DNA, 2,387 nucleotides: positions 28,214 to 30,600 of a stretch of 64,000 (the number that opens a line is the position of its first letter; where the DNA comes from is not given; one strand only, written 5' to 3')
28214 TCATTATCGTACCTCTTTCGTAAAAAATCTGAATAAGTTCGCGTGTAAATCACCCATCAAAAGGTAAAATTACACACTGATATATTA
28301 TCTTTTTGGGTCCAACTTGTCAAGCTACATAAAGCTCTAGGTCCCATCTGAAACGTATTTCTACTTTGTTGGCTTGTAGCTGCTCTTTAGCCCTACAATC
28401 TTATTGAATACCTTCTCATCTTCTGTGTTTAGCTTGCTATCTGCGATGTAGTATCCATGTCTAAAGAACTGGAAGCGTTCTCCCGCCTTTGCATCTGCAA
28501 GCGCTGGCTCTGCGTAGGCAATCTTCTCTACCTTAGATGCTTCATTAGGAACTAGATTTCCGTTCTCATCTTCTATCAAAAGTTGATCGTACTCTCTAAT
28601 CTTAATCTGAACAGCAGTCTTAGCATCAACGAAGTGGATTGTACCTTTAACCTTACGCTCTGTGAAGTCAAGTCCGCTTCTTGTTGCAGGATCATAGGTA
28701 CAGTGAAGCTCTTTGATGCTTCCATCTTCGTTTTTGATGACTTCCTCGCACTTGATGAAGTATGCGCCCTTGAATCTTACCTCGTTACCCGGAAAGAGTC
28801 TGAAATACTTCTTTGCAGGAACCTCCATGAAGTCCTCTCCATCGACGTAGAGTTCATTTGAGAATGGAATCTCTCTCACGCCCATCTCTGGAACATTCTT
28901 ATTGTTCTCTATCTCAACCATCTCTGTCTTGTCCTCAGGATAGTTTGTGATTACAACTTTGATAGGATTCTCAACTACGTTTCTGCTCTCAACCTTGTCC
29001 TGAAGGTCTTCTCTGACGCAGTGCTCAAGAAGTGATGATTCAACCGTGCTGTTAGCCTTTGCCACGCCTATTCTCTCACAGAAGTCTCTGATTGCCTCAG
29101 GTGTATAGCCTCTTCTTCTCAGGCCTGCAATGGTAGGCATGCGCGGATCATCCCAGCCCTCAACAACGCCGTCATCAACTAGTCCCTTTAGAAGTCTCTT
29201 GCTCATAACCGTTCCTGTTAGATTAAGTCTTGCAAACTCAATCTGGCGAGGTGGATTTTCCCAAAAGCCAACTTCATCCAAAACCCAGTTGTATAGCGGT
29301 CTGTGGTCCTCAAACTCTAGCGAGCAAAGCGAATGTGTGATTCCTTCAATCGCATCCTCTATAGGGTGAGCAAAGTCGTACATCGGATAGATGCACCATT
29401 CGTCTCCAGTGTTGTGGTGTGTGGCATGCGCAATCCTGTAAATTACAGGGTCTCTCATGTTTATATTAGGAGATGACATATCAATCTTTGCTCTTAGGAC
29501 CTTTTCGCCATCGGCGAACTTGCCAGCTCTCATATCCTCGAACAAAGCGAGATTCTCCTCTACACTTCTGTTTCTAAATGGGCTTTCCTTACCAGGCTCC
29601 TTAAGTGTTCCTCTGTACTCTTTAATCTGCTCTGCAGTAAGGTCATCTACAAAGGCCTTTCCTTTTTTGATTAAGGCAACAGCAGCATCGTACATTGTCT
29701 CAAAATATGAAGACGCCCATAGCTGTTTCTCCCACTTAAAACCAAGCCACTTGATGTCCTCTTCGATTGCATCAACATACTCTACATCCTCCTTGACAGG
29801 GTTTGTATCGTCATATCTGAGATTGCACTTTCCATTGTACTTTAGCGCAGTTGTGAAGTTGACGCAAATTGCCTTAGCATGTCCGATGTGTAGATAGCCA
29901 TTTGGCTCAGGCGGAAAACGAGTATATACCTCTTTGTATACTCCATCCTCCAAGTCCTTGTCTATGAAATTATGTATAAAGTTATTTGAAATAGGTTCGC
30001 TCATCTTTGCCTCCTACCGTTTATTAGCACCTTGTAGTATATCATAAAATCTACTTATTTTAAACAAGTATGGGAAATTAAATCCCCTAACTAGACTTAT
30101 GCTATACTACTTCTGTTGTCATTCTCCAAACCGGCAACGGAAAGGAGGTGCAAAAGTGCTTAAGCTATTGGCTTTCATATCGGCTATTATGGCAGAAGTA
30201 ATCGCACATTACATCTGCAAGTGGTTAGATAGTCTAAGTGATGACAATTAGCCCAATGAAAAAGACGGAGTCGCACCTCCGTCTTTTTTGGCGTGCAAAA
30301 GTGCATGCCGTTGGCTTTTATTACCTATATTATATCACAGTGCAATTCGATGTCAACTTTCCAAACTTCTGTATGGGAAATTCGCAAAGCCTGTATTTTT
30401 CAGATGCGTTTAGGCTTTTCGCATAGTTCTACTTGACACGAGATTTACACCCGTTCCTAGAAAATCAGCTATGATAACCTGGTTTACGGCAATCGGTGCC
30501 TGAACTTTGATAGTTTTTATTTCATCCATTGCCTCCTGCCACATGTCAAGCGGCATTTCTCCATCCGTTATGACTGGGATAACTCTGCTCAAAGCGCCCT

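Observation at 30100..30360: Previously unannotated type I toxin-antitoxin-like module: Fst-like 31-aa peptide with a convergent antisense sRNA, a shared bidirectional terminator, and a 12-nt direct repeat targeting the toxin SD and start codon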

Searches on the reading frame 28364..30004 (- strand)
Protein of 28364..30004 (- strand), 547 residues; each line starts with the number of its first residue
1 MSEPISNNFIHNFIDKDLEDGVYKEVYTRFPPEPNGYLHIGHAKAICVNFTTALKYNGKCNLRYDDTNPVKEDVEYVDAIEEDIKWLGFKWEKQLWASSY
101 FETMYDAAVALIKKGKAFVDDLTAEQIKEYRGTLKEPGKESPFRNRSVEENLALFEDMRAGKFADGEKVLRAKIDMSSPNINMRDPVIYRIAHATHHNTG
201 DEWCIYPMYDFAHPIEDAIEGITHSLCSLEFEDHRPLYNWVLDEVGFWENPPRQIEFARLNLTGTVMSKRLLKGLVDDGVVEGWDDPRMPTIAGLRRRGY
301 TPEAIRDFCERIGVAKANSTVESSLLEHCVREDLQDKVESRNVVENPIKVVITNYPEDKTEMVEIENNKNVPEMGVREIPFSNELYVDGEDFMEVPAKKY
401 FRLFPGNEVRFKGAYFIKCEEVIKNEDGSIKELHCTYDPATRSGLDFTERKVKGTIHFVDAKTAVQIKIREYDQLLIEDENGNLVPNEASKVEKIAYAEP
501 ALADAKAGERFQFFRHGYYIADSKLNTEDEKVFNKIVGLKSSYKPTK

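Call 57: find_related_loci(query=window:28364-30004:-, collection=metagenome_contigs, flank=2500)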
Query window:28364-30004:- (547 aa) in metagenome_contigs; peptide patterns used: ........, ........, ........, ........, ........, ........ (x = any residue, [..] = any of these).
600 stretches matched a pattern (row limit reached: there are more); 515 encode a relative of the query (tblastn E <= 1e-3); the best 80 are kept; 80 distinct loci.
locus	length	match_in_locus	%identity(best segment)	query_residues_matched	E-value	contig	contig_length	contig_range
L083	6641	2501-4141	100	1-547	0e+0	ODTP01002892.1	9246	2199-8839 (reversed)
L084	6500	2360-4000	99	1-547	0e+0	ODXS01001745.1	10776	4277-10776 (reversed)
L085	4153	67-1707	99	1-547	0e+0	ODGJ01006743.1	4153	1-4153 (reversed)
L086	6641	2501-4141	99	1-547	0e+0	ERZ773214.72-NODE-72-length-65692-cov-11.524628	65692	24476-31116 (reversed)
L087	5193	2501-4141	99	1-547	0e+0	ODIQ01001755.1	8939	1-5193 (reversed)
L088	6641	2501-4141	99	1-547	0e+0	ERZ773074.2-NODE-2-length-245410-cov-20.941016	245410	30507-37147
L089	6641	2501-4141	99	1-547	0e+0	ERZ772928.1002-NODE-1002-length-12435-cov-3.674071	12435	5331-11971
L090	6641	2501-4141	99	1-547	0e+0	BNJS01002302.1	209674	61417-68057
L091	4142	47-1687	98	1-547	0e+0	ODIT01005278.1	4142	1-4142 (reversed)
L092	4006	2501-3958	99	1-486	0e+0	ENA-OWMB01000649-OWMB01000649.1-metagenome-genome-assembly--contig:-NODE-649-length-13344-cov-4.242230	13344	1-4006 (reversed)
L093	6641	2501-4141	95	1-547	0e+0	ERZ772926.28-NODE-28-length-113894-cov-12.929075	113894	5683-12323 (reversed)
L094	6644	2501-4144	82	1-547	0e+0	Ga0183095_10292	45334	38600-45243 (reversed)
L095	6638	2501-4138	75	1-545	0e+0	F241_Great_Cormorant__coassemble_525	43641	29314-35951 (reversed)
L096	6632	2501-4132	76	2-544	0e+0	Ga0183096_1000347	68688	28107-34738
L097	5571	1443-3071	74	2-544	0e+0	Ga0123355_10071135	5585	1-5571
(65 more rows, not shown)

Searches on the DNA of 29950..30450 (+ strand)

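Call 6: search_rna_families(source=window, start=29950, end=30450, threshold=evalue, max_evalue=10, show_alignments=3)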
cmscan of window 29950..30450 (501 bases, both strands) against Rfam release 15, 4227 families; matches with E-value up to 10: 4.
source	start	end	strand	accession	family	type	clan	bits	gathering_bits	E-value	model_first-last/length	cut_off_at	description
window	30206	30289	+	RF02057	STnc40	Gene; sRNA;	-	22.3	45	0.18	1-70/70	no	Salmonella enterica sRNA STnc40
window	30380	30424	+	RF03694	mir-266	Gene; miRNA;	-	18.1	80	0.94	21-63/83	no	mir-266 microRNA precursor family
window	30187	30259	+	RF02442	SpF66_sRNA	Gene; sRNA;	-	13.7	42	0.66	89-165/239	no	Streptococcus sRNA SpF66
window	30253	30450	-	RF02637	EF0408_EF0409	Gene; sRNA;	-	11.7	440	1.2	199-412/412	5'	Enterococcus sRNA EF0408_EF0409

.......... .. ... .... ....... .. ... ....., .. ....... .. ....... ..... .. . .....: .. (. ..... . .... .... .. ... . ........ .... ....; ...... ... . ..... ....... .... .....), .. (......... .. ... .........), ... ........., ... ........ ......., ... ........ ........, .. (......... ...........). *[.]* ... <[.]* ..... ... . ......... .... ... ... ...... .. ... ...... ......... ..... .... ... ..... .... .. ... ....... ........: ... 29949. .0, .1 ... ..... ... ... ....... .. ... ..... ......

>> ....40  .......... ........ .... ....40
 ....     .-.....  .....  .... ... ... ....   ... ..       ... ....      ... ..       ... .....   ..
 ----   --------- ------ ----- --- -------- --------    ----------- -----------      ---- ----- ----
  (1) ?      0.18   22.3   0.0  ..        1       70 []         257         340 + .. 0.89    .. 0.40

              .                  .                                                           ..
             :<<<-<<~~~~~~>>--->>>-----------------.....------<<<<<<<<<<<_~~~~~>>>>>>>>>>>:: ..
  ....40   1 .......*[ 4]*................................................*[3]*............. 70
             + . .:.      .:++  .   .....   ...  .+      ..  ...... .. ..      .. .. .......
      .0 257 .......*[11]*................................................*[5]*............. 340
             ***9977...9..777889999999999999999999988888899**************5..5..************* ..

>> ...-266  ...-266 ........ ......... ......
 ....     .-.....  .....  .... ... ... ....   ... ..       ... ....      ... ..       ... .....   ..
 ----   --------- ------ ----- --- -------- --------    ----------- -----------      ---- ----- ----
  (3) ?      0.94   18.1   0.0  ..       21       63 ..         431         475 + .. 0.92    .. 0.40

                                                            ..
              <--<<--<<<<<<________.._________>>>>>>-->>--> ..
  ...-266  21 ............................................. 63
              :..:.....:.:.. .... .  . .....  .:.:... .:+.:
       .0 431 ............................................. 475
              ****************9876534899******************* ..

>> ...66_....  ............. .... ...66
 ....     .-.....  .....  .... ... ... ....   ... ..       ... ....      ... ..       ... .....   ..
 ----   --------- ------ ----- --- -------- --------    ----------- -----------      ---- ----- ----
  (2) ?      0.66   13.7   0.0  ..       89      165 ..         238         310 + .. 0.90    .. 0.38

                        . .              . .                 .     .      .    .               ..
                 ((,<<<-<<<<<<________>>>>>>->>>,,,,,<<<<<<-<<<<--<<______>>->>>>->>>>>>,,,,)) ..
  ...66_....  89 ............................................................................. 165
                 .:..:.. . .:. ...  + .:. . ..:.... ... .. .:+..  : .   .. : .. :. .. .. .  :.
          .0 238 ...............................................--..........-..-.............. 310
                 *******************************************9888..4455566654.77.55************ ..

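Call 88: search_dna_similar(query=L079:2100-3000:+, collection=plasmids, mode=near, rows=spread, max_rows=40)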
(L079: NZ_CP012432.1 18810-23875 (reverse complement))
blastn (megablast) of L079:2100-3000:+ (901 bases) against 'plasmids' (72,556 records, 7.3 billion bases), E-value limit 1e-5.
Records with a match: 519; places in all: 1138; records where one place covers at least 80% of the query: 192.
Best place of each record, by identity: >=99% 38; 95-99% 115; 90-95% 203; 80-90% 163.
By first word of the organism name: Enterococcus 518; Lactococcus 1.
By predicted mobility (MOB-suite, as given by PLSDB): conjugative 369; non-mobilizable 119; mobilizable 31.
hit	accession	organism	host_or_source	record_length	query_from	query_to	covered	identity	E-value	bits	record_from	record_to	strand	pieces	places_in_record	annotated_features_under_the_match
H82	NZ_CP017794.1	Enterococcus faecium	Homo sapiens,Peritoneal fluid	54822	1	901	100%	100.0%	0e+0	1664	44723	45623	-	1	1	ssb: single-stranded DNA-binding protein | hypothetical protein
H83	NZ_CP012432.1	Enterococcus faecium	Homo sapiens,human blood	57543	1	901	100%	100.0%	0e+0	1664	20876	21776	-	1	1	ssb: single-stranded DNA-binding protein | hypothetical protein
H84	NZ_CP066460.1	Enterococcus faecium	-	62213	1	901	100%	100.0%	0e+0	1664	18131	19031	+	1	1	ssb: single-stranded DNA-binding protein | hypothetical protein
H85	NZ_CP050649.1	Enterococcus faecium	cell culture,Fermented dairy products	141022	1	901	100%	96.4%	0e+0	1493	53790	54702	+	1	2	ssb: single-stranded DNA-binding protein | hypothetical protein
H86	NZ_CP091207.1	Enterococcus faecium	Homo sapiens,whole organism,fecal sample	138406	1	901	100%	96.3%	0e+0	1487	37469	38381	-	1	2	ssb: single-stranded DNA-binding protein | hypothetical protein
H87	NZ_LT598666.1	Enterococcus faecium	Homo sapiens,clinical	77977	1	901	100%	96.1%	0e+0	1476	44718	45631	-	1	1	ssb: single-stranded DNA-binding protein | hypothetical protein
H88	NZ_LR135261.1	Enterococcus faecium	-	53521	1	901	100%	96.0%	0e+0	1471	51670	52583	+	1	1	ssb: single-stranded DNA-binding protein | hypothetical protein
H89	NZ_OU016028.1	Enterococcus faecium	Homo sapiens,Superficial wound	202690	1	901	100%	96.0%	0e+0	1471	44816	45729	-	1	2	ssb: single-stranded DNA-binding protein | hypothetical protein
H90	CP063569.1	Enterococcus faecium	Homo sapiens,rectal swab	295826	1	901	100%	96.0%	0e+0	1471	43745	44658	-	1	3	ssb: single-stranded DNA-binding protein | hypothetical protein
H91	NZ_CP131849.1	Enterococcus faecium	-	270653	1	901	100%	96.0%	0e+0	1471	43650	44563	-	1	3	ssb: single-stranded DNA-binding protein | hypothetical protein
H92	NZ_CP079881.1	Enterococcus lactis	pure culture,soil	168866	1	899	100%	95.9%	0e+0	1467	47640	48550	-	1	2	ssb: single-stranded DNA-binding protein | hypothetical protein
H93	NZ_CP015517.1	Enterococcus hirae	retail raw meat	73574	1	899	100%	95.7%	0e+0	1456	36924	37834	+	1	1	ssb: single-stranded DNA-binding protein | hypothetical protein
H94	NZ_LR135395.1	Enterococcus faecium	-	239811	1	899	100%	94.8%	0e+0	1417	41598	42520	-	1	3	ssb: single-stranded DNA-binding protein | hypothetical protein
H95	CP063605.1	Enterococcus faecium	Homo sapiens,rectal swab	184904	1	899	100%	94.8%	0e+0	1417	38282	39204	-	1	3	ssb: single-stranded DNA-binding protein | hypothetical protein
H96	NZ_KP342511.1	Enterococcus faecium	-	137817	6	890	98%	86.1%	0e+0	952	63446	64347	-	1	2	ssb: single-stranded DNA-binding protein | hypothetical protein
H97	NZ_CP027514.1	Enterococcus faecium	Homo sapiens,blood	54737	1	899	62%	92.7%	3e-142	819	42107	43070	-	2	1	ssb: single-stranded DNA-binding protein | hypothetical protein | putative holin-like toxin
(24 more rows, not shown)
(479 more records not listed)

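Call 93: get_annotated_region(hit=H97, flank=100)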
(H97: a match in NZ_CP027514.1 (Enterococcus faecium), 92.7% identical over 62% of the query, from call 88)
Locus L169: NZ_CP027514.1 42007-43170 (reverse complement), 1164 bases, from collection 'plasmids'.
description: Enterococcus faecium strain AUSMDU00004028 plasmid unnamed2, complete sequence
organism: Enterococcus faecium (NCBI taxid 1352)
taxonomy: Bacteria; Bacillota; Bacilli; Lactobacillales; Enterococcaceae; Enterococcus; Enterococcus faecium
host: -; source: Homo sapiens,blood; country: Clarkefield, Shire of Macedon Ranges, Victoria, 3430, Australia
typing (MOB-suite, as given by PLSDB): conjugative; replicon rep_cluster_889; relaxase MOBP; mating-pair formation MPF_T
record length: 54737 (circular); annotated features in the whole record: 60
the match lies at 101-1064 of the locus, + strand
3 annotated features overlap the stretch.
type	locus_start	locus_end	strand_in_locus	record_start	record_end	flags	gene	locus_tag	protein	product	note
CDS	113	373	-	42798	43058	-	-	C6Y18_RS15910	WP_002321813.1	hypothetical protein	-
CDS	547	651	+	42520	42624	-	-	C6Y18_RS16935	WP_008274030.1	putative holin-like toxin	-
CDS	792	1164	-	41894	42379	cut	ssb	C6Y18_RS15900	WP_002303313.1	single-stranded DNA-binding protein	GO:0006310 - DNA recombination [Evidence IEA]; GO:0006281 - DNA repair [Evidence IEA]; GO:0006260 - DNA replication ...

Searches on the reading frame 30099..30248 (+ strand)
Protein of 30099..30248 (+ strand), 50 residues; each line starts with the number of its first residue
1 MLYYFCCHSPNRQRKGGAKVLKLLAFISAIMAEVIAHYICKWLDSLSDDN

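Call 4: search_protein_families(library=pfam, proteins=[window:30099-30248:+], max_evalue=10)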
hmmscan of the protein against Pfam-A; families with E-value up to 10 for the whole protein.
seq(50 aa): 1 family
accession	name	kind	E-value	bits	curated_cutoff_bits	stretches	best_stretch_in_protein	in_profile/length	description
PF09163.16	Form-deh_trans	-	0.12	12.6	22.1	1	15-40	9-33/44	Formate dehydrogenase N, transmembrane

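Call 5: search_protein_families(library=ncbifam, proteins=[window:30099-30248:+], max_evalue=10)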
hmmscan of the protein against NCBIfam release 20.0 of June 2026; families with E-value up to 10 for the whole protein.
seq(50 aa): 0 families

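Call 10: find_homologous_proteins(query=window:30099-30248:+, max_evalue=10)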
Query seq(50 aa) (50 aa): 2 proteins with E <= 10 among 2 candidates.
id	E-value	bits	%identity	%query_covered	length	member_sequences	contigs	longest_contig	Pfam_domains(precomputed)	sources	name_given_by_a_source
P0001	7.9e-11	59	100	62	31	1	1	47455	-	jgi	-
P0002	2.0e-1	30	44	100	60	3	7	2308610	-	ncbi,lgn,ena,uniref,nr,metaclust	ncbi:conserved protein of unknown function [Streptococcus sanguinis]|uniref:Uncharacterized protein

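Call 56: find_encoding_contigs(protein=P0001, flank=3000, max_places=6)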
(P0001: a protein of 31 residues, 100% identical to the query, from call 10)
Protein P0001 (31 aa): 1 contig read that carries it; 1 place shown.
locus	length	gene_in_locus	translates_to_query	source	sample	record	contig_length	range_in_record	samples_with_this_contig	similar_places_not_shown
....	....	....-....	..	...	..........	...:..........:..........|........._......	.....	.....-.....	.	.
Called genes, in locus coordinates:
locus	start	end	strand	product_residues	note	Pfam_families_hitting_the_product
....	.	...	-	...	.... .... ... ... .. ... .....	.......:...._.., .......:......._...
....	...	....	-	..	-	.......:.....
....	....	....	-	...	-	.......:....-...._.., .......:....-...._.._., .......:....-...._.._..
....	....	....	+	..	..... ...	-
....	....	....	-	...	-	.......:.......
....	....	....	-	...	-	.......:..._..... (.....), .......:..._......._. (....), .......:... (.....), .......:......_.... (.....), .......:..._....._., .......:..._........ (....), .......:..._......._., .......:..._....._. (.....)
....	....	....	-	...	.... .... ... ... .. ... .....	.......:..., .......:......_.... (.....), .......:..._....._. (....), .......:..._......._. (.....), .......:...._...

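Call 97: predict_structure(alignment_id=A7)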
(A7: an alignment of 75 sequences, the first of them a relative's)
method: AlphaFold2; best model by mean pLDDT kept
length: 31 residues; sequences in the alignment: 75
mean_pLDDT: 92.2   pTM: 0.42
mean pLDDT of the five models: 92.2, 90.4, 89.9, 89.5, 86.0
residues with pLDDT >= 90: 25; 70-90: 5; 50-70: 1; < 50: 0
segments of 3 or more residues with pLDDT < 50: none
pLDDT, mean of each block of 10 residues (from residue 1): 96 97 88 60
secondary structure, 60 per line:
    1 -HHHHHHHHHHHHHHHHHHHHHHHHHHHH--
elements in order: H2-29

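Call 100: search_protein_representatives(alignment_id=A7)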
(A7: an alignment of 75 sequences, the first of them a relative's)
Query: 75 sequences, 31 profile positions. Proteins with E-value up to 0.001 (for the whole library): 1908; up to 1e-10: 353; up to 1e-30: 0. The best 150 are listed.
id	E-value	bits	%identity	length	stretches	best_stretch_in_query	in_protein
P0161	9.1e-29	114.5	-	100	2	1-29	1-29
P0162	8.4e-26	105.1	-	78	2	1-29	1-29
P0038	1.0e-15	72.8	-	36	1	1-31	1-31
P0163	2.3e-15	71.7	-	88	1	1-30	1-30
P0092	2.5e-15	71.6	-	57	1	2-31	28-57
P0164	4.5e-15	70.8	-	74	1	1-30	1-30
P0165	4.9e-15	70.6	-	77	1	1-31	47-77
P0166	6.0e-15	70.3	-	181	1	2-31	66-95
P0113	6.5e-15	70.2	-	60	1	1-31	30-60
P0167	7.2e-15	70.1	-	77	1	1-31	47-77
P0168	7.5e-15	70.0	-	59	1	1-30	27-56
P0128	8.0e-15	70.0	-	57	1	1-31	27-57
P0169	1.2e-14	69.4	-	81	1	2-31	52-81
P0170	1.3e-14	69.3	-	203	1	2-31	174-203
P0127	1.4e-14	69.2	-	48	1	2-29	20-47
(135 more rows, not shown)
